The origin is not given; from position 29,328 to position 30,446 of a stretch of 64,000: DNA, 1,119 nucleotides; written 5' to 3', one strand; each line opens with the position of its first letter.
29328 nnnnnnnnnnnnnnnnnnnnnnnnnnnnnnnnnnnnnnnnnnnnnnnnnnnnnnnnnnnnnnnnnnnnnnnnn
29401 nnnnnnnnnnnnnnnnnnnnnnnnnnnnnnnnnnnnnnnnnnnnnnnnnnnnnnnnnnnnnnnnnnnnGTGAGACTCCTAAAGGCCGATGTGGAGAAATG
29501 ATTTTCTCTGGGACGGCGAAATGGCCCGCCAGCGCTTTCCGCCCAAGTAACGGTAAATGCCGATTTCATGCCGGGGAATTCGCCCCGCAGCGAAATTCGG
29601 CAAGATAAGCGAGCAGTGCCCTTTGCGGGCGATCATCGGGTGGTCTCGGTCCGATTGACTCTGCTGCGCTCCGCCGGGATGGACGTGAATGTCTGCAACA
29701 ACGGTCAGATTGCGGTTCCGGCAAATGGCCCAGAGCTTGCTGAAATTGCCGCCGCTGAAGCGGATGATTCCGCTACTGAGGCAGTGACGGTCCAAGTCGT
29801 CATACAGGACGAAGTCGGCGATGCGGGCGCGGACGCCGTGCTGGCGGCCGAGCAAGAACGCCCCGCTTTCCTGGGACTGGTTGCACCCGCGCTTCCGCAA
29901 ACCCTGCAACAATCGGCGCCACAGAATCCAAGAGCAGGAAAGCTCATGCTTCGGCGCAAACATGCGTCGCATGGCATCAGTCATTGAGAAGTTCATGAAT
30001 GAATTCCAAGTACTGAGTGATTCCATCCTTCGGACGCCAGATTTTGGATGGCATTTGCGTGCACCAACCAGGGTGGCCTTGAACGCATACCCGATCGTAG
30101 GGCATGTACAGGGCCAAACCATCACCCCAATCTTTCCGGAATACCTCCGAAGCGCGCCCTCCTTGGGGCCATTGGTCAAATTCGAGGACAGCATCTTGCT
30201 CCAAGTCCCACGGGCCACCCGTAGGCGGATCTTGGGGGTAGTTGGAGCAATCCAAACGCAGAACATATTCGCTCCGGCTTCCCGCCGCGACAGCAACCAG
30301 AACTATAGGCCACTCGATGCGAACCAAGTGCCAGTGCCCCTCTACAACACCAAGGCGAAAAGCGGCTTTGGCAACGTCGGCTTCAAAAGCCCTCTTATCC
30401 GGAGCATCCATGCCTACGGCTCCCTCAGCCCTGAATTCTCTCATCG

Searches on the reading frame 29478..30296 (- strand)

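Call 30: search_protein_families(library=pfam, proteins=[window:29478-30296:-], max_evalue=0.001)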
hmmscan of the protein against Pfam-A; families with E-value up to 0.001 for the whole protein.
window:29478-30296:- (272 aa): 1 family
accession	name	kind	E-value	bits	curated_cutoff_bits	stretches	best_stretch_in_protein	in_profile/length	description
PF14464.11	Prok-JAB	-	0.00048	20.4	25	1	138-232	14-100/114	Prokaryotic homologs of the JAB domain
